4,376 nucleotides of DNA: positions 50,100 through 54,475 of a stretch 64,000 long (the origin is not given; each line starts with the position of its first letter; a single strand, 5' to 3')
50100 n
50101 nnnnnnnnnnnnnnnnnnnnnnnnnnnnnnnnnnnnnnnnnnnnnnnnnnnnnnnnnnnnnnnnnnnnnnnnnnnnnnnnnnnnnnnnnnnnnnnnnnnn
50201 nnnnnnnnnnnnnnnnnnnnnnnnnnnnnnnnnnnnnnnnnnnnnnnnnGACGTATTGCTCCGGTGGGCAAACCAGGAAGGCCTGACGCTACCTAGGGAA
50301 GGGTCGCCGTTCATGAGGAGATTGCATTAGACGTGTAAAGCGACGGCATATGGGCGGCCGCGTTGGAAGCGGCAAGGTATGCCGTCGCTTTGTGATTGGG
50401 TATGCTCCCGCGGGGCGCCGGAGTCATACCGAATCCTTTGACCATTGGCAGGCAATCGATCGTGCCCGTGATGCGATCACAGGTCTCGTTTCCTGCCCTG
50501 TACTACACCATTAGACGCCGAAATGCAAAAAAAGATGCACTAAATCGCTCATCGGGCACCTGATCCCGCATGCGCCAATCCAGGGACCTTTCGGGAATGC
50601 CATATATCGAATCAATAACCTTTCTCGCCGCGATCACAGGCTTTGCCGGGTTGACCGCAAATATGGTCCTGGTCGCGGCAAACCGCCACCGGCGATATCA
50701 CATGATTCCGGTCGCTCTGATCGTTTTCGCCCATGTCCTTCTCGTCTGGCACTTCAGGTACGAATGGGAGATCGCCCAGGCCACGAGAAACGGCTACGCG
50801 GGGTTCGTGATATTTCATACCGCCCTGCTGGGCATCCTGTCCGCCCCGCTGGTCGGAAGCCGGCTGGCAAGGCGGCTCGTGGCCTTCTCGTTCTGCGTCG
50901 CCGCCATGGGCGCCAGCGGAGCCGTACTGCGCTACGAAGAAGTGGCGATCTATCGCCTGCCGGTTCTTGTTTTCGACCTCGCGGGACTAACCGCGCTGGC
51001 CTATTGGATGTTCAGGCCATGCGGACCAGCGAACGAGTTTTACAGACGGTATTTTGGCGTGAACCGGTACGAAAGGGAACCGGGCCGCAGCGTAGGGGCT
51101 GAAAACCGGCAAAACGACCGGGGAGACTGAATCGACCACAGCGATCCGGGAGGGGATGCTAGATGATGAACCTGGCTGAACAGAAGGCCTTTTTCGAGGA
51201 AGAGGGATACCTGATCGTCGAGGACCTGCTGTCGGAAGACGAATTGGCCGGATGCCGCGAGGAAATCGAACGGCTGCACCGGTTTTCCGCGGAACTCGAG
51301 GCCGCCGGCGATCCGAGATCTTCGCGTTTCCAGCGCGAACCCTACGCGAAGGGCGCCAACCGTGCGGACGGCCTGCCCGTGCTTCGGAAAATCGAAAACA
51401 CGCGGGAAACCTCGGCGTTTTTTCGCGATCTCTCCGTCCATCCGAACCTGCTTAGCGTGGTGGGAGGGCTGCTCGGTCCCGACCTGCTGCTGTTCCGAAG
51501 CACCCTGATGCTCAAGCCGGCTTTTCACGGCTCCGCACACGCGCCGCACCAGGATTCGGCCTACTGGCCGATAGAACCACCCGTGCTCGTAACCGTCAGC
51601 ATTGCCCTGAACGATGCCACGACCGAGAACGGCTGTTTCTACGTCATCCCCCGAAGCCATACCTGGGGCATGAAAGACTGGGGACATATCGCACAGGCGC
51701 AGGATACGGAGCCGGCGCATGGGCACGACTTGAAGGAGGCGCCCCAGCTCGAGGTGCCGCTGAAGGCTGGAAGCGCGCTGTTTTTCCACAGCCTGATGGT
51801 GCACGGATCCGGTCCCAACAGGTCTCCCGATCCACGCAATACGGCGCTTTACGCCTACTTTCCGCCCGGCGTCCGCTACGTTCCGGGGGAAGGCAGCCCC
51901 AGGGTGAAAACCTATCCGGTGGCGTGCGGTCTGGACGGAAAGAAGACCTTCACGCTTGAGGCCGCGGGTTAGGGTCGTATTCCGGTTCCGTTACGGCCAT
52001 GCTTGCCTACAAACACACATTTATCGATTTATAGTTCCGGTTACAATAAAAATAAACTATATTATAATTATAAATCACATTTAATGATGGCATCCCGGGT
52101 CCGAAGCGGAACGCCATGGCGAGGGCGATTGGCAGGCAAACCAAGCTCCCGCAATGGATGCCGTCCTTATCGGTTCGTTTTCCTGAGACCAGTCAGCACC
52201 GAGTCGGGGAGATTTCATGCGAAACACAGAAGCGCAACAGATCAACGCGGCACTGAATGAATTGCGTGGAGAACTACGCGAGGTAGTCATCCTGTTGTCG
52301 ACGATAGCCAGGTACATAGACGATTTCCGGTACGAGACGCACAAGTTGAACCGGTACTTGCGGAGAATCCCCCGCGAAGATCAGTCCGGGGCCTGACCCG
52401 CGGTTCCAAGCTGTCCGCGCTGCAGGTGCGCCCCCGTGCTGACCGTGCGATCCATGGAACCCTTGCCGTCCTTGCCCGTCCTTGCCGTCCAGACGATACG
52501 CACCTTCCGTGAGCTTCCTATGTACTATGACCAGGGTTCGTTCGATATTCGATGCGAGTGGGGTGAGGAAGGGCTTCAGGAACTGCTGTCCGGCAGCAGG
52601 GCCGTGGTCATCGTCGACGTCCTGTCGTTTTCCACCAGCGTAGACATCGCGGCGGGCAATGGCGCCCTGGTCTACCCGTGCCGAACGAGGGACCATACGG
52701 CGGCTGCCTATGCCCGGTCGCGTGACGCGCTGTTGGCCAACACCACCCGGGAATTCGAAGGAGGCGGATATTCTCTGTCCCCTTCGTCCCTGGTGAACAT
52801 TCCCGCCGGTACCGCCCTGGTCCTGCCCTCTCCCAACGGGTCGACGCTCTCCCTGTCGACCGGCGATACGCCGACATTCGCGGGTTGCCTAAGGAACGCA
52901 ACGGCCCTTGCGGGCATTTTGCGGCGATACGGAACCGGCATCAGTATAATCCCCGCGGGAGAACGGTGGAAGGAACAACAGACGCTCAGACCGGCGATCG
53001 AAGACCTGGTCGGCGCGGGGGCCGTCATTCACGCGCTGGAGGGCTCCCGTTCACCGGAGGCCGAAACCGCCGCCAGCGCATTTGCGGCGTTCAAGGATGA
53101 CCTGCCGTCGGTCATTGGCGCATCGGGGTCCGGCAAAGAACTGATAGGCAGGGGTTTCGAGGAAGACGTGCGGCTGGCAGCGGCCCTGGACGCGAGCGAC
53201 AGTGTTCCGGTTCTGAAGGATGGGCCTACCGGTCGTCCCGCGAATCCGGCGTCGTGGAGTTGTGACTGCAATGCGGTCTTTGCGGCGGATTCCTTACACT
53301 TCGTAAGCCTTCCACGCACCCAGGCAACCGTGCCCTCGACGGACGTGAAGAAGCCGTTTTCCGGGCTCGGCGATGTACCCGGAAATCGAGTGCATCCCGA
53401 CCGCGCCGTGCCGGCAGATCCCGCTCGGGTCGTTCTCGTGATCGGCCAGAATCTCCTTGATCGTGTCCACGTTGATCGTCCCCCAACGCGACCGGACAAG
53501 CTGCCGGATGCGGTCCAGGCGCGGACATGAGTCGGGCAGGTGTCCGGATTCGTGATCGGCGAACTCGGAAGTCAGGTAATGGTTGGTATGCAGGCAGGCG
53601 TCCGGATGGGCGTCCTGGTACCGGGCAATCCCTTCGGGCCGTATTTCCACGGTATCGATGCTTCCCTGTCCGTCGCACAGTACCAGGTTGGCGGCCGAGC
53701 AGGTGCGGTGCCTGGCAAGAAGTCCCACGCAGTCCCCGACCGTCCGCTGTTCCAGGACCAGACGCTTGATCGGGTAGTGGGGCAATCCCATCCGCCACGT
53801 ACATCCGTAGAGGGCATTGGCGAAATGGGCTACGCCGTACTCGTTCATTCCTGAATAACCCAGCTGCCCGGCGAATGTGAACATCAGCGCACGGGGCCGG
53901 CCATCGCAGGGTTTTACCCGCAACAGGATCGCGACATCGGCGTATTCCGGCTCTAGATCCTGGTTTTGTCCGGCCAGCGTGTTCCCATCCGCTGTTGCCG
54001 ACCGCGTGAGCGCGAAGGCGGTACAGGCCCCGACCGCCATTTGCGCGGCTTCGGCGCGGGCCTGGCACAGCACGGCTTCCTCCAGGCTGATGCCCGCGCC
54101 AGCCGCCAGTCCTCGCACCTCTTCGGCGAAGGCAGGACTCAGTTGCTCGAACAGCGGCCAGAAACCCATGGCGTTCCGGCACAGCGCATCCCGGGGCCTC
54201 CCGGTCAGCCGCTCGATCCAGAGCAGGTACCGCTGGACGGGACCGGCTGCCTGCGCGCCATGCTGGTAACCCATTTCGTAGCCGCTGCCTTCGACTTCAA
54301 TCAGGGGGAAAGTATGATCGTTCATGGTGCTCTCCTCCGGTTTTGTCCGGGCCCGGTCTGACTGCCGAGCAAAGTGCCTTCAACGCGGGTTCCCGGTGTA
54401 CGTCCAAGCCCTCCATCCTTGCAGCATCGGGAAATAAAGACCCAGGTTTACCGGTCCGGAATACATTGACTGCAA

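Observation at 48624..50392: Orphan 568-aa protein with a duplicated WCR motif and Cys/His C-terminal module, closed by a 14-bp perfect-stem hairpin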

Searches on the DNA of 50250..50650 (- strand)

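Call 36: search_rna_families(source=window, start=50250, end=50650, threshold=evalue, max_evalue=1, show_alignments=3)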
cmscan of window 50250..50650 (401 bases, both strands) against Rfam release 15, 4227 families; matches with E-value up to 1: 0.
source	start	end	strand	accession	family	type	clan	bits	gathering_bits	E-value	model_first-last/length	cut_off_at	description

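Call 47: build_rna_model(alignment_id=A3)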
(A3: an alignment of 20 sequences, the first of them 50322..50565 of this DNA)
Model R1 built from alignment A3 (20 sequences, 264 columns); structure: RNAalifold consensus.
model positions 245; base pairs 47; branch points 2; effective number of sequences 1.44; information 0.589 bits per position. Calibrated on 0.2 Mb of random sequence (short: E-values are rough).
structure used (alignment columns):
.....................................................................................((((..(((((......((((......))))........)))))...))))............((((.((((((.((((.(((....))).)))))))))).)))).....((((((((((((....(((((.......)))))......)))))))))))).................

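Call 49: search_with_rna_model(model_id=R1, sources=[window, L005, L007, L025, L028, L030, L031, L033, L036, L039, L041, L042, L043, L046, L047, L048, L049, L051, L053, L055, L058, L061, L066, L071, L074, L075, L076, L078, L079, L082, L083, L084, L085, L086, L087, L088, L089], max_evalue=1)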
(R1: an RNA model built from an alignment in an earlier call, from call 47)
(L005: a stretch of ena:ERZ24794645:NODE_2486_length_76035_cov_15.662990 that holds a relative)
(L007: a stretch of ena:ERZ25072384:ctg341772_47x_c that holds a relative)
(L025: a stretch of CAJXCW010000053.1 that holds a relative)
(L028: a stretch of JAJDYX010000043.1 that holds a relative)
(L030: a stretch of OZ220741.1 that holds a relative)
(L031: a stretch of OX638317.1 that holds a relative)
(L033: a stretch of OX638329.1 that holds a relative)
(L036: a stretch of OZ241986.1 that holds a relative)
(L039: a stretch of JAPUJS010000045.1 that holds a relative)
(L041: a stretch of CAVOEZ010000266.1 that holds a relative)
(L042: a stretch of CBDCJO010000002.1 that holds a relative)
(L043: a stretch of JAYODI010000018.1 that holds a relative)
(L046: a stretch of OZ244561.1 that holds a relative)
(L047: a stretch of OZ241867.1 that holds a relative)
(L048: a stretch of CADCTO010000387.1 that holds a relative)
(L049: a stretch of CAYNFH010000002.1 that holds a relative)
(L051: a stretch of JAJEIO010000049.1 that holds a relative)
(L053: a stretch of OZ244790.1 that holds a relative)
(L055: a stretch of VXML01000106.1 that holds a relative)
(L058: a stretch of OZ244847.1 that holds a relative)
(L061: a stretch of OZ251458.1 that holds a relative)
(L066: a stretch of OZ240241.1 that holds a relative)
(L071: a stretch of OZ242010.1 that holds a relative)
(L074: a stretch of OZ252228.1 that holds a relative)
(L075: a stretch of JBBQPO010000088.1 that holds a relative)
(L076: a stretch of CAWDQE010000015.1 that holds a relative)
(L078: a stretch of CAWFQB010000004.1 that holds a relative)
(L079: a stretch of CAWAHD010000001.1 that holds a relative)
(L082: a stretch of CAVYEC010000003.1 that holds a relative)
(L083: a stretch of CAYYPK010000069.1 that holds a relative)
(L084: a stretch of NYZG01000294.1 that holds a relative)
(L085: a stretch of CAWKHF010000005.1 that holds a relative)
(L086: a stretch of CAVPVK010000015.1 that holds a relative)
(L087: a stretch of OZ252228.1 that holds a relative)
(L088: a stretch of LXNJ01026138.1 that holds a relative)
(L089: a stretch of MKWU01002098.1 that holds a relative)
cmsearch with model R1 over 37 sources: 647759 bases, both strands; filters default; matches with E-value up to 1: 5.
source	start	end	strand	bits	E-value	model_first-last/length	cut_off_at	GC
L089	4328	4573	-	261.8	5.4e-70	1-245/245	no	0.54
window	50322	50567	-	261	9.1e-70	1-245/245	no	0.55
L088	1457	1698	+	186.5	3.1e-49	1-245/245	no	0.48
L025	9616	9859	-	56.6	2e-13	1-245/245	no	0.41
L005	13160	13209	-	25.2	9e-05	179-227/245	no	0.76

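Call 50: search_with_rna_model(model_id=R1, sources=[L025, L005, L088], max_evalue=1, show_alignments=3, filters=off)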
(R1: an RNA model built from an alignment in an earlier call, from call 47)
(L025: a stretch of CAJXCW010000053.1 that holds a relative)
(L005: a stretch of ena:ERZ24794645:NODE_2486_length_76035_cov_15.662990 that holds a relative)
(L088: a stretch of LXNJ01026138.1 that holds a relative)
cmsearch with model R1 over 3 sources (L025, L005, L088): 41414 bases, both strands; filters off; matches with E-value up to 1: 4.
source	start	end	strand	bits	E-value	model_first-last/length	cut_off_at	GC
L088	1457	1698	+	186.5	2e-50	1-245/245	no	0.48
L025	9616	9859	-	56.5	1.3e-14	1-245/245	no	0.41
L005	13160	13209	-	25.2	5.8e-06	179-227/245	no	0.76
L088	1584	1633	-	14.6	0.0049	124-173/245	no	0.56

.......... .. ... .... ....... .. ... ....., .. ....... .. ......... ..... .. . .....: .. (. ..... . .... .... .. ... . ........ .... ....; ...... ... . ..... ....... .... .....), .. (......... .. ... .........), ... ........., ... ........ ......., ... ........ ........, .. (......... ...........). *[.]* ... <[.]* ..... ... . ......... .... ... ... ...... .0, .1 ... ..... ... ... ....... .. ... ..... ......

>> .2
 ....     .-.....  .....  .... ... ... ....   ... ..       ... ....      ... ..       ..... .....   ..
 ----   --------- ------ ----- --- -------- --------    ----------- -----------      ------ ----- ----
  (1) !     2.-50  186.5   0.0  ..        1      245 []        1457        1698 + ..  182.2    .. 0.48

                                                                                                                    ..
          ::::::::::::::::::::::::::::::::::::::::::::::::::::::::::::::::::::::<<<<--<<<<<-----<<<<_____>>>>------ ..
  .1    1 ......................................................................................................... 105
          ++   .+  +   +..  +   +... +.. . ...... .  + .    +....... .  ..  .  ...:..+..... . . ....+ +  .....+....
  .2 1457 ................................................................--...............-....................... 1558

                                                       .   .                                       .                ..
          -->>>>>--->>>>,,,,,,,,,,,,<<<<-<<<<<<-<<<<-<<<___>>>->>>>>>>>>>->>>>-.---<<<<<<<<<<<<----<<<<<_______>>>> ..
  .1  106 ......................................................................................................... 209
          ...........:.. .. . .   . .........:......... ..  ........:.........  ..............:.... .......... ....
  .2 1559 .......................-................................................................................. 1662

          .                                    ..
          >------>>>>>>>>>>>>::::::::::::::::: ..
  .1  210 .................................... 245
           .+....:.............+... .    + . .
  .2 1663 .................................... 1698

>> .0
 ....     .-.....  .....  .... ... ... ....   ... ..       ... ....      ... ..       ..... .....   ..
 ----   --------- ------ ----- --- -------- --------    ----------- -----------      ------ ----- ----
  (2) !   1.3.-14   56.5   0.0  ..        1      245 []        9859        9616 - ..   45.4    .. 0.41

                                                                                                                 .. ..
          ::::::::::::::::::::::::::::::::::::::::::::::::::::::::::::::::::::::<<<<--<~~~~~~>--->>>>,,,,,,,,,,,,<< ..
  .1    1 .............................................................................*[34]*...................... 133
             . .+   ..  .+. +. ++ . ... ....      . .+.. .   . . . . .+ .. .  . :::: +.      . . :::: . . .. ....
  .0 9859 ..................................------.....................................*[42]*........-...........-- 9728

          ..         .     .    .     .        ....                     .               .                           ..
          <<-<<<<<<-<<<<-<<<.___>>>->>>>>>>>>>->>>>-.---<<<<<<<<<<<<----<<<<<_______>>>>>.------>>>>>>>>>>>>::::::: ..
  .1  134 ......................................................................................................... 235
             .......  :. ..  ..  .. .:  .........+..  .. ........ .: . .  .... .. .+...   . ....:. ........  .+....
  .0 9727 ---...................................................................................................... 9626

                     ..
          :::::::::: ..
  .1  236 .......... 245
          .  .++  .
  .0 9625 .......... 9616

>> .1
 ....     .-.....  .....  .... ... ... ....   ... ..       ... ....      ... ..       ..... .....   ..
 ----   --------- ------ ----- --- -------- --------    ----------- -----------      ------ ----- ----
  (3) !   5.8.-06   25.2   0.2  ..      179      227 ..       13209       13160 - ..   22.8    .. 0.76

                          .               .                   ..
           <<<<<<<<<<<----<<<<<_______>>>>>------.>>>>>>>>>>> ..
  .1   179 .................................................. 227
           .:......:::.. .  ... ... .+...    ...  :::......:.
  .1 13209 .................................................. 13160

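Call 80: search_with_rna_model(model_id=R1, sources=[window, L004, L009, L010, L011, L012, L013, L014, L015, L016, L017, L018, L019, L020, L021, L022, L023, L024, L025, L026, L027, L088], max_evalue=0.001, make_alignment=true)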
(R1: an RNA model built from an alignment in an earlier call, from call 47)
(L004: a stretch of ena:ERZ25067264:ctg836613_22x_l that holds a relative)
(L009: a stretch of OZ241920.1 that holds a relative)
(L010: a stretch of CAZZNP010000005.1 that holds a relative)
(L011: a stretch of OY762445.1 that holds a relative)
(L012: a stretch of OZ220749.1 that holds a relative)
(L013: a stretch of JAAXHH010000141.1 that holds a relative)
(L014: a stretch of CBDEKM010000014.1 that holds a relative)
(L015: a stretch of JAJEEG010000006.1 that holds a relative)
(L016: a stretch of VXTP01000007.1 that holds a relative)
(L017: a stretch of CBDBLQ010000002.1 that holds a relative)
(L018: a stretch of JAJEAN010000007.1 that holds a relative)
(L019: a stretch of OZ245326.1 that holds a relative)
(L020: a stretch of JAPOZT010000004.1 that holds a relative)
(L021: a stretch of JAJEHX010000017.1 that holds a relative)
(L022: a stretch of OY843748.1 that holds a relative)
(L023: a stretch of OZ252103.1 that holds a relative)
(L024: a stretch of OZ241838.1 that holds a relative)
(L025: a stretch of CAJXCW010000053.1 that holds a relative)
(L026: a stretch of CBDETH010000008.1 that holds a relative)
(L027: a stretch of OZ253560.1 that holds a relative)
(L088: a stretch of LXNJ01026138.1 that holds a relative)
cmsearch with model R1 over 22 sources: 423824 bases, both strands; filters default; matches with E-value up to 0.001: 22.
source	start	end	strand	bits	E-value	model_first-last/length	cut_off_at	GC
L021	9697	9942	-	278.7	8.3e-75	1-245/245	no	0.5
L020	9697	9940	-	274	1.6e-73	1-245/245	no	0.53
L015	9695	9938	-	272.3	4.7e-73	1-245/245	no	0.54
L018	9697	9940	-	271.9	6.2e-73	1-245/245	no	0.56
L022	9697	9942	-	270.1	1.8e-72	1-245/245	no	0.56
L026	9698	9941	-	269.1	3.6e-72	1-245/245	no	0.52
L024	9697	9941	-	264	8.9e-71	1-245/245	no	0.51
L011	9699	9944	-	262.9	1.8e-70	1-245/245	no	0.54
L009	9699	9942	-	262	3.3e-70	1-245/245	no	0.57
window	50322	50567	-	261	6e-70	1-245/245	no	0.55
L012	9699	9941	-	259.2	1.8e-69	1-245/245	no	0.55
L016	9707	9958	-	257.9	4.4e-69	1-245/245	no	0.52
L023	9699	9946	-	254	5.2e-68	1-245/245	no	0.48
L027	9621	9868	-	253.2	8.8e-68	1-245/245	no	0.49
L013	9738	9979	-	250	6.5e-67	1-245/245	no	0.5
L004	11699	11947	-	248.6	1.6e-66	1-245/245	no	0.49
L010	9726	9968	-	246.5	6.1e-66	1-245/245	no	0.55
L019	9703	9949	-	245.2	1.4e-65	1-245/245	no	0.49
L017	9698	9938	-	244.7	1.9e-65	1-245/245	no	0.53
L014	9702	9950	-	239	6.8e-64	1-245/245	no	0.47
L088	1457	1698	+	186.5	2e-49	1-245/245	no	0.48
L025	9616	9859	-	56.6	1.3e-13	1-245/245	no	0.41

Alignment A5: 22 matches aligned to the model, 302 columns, each read 5' to 3' on its own strand. Consensus structure (alignment columns), stored with it:
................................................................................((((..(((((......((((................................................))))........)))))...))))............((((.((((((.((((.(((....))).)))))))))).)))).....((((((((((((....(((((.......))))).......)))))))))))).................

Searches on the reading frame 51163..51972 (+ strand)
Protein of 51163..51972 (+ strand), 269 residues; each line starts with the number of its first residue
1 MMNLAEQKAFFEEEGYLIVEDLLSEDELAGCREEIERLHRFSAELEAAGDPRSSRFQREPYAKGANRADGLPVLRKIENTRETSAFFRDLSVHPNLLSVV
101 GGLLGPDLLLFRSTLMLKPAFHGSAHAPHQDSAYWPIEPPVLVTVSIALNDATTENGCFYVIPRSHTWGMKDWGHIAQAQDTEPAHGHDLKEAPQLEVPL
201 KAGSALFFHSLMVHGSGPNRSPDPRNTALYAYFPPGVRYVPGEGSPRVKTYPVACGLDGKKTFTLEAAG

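Call 78: search_protein_families(library=pfam, proteins=[window:51163-51972:+], max_evalue=0.001)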
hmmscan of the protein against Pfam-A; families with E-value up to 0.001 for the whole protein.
window:51163-51972:+ (269 aa): 1 family
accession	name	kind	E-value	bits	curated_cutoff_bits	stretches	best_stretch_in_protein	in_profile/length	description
PF05721.19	PhyH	-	1.5e-39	136.9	22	1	11-226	1-212/213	Phytanoyl-CoA dioxygenase (PhyH)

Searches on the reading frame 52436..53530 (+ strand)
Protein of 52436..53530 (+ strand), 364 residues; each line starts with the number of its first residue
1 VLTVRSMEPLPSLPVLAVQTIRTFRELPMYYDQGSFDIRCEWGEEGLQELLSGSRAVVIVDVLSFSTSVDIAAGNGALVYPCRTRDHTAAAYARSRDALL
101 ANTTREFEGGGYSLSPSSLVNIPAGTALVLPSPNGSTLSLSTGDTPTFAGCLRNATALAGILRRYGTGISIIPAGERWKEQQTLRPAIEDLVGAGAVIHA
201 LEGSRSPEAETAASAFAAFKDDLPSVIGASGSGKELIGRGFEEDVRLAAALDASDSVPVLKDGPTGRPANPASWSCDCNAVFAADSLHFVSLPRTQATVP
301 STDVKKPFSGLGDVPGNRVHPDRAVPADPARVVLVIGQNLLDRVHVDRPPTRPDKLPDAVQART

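Call 78: search_protein_families(library=pfam, proteins=[window:52436-53530:+], max_evalue=0.001)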
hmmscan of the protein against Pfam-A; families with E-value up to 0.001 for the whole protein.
window:52436-53530:+ (364 aa): 1 family
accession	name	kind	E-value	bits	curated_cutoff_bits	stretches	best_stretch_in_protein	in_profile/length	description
PF04029.19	2-ph_phosp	-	9.5e-20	71.1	26.4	1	55-262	14-225/226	2-phosphosulpholactate phosphatase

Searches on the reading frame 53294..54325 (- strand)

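Call 78: search_protein_families(library=pfam, proteins=[window:53294-54325:-], max_evalue=0.001)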
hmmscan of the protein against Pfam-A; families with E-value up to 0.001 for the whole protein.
window:53294-54325:- (343 aa): 1 family
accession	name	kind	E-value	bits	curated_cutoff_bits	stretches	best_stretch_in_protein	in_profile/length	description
PF03417.21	AAT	-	2.2e-22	80.3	23.2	1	113-306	4-194/225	Acyl-coenzyme A:6-aminopenicillanic acid acyl-transferase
